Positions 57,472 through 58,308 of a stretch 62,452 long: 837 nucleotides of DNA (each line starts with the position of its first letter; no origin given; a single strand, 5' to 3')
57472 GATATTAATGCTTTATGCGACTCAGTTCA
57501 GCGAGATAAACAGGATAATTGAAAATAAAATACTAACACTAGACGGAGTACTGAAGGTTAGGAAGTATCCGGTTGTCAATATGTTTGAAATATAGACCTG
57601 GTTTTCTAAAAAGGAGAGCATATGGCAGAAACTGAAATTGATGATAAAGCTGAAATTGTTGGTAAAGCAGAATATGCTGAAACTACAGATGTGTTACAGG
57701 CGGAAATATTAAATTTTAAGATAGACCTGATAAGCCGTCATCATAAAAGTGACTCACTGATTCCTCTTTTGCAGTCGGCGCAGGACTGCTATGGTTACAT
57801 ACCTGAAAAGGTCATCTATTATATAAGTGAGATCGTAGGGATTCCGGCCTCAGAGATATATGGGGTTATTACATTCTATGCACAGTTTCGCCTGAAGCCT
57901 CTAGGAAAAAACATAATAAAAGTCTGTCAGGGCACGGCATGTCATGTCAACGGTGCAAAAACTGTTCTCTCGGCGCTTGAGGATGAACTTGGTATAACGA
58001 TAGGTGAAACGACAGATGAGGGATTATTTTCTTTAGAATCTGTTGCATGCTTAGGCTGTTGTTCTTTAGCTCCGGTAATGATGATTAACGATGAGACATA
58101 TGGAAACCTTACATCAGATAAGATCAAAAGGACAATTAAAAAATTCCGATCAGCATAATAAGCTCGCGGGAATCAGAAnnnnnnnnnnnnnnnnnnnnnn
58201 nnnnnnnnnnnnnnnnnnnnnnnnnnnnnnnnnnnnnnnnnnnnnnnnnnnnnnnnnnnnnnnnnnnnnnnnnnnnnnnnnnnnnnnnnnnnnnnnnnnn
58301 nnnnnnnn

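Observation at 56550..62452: Sigma-54-headed operon with a REC-RAM regulator, NuoE-like and NuoF-like subunits and a 2Fe2S/GltD/molybdopterin triple fusion: candidate undescribed NADH- plus NADPH-linked bifurcating-type oxidoreductase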

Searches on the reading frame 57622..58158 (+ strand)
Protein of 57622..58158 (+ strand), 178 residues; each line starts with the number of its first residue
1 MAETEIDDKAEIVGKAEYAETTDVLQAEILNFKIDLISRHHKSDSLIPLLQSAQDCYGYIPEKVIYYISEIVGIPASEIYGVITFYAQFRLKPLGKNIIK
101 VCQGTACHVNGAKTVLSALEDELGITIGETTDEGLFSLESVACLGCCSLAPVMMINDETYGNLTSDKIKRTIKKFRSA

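Call 3: search_protein_families(library=pfam, proteins=[window:57622-58158:+], max_evalue=0.01)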
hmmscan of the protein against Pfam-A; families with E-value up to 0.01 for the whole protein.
window:57622-58158:+ (178 aa): 1 family
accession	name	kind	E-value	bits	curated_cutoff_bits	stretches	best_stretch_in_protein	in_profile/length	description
PF01257.25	2Fe-2S_thioredx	-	4.3e-53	179.5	24.8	1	40-175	9-144/145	Thioredoxin-like [2Fe-2S] ferredoxin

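Call 4: search_protein_families(library=ncbifam, proteins=[window:57622-58158:+], max_evalue=0.001)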
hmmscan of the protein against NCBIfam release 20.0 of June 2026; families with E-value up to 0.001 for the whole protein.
window:57622-58158:+ (178 aa): 9 families
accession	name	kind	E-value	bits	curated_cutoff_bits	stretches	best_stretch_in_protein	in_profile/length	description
NF005722.0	PRK07539.1-2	equivalog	1.1e-46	158.7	141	1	38-174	19-155/157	NADH-quinone oxidoreductase subunit NuoE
TIGR01958.1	nuoE_fam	subfamily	3.4e-42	144.1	142.4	1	41-175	13-147/148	NADH-quinone oxidoreductase subunit NuoE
NF005747.0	PRK07571.1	equivalog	1.3e-41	142.1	224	1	37-176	30-169/173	bidirectional hydrogenase complex protein HoxE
NF005725.0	PRK07539.1-5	equivalog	2.9e-38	131.3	220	1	37-176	32-172/174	NADH-quinone oxidoreductase subunit NuoE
NF004638.0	PRK05988.1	equivalog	1e-36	126.1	198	1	36-176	17-158/159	formate dehydrogenase subunit gamma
NF005721.0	PRK07539.1-1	equivalog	1.3e-32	113.2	308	1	26-177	27-179/292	NADH-quinone oxidoreductase subunit NuoE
NF005724.0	PRK07539.1-4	equivalog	3.7e-29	102.2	280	1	38-177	34-174/240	NADH-quinone oxidoreductase subunit NuoE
NF005723.0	PRK07539.1-3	equivalog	3.7e-26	91.9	226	1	41-175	21-156/158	NADH-quinone oxidoreductase subunit NuoE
NF009040.0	PRK12373.1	equivalog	1.6e-25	90.7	514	1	43-176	36-170/400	NADH-quinone oxidoreductase subunit E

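Call 12: search_solved_structures(query=window:57622-58158:+, max_evalue=1e-10)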
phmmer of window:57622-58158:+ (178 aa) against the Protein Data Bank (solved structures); distinct sequences matched with E-value up to 1e-10: 53.
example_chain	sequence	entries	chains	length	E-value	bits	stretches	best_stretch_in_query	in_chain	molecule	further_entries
9n5u_C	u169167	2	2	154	4e-51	176.5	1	31-176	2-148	NfnC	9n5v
9bov_C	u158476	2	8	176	1.1e-49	171.8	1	42-175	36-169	NADH dehydrogenase (Ubiquinone), 24 kDa subunit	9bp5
7p5h_C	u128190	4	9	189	6.7e-48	166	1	39-176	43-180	Fe-hydrogenase, subunit gamma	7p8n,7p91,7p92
8a6t_C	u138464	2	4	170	1.9e-47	164.5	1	41-176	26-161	Electron bifurcating hydrogenase subunit HydC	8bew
8oh5_A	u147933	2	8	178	1.2e-44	155.4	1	42-174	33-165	NAD-dependent formate dehydrogenase gamma subunit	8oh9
7t2r_C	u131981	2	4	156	4.5e-43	150.3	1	41-175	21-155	NiFe hydrogenase subunit C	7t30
7q4v_C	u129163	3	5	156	7.9e-38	133.2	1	29-175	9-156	Iron hydrogenase HydC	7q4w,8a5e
9mqx_C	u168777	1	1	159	1.3e-35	126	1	35-172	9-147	NADH:ubiquinone oxidoreductase 24 kD subunit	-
9q8i_E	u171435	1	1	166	9.8e-31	110.1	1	40-175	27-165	NADH-quinone oxidoreductase subunit E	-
7p61_E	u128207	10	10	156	2.4e-30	108.9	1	45-175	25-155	NADH dehydrogenase I subunit E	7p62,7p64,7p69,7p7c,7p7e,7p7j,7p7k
7awt_E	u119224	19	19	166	2.6e-30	108.8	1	40-175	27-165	NADH-quinone oxidoreductase subunit E | NADH dehydrogenase I subunit E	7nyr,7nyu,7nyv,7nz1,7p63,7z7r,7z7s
8b9z_E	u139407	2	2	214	1e-29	106.8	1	36-169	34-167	NADH dehydrogenase (Ubiquinone) 24 kDa subunit, isoform A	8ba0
8esw_V2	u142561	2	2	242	1.4e-29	106.4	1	36-169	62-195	NADH dehydrogenase (Ubiquinone) 24 kDa subunit, isoform A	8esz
5xtb_O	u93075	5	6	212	4.6e-29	104.7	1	39-176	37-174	NADH dehydrogenase [ubiquinone] flavoprotein 2, mitochondrial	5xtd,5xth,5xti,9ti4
7zd6_2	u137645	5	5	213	6.2e-29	104.3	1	39-176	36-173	NADH dehydrogenase [ubiquinone] flavoprotein 2, mitochondrial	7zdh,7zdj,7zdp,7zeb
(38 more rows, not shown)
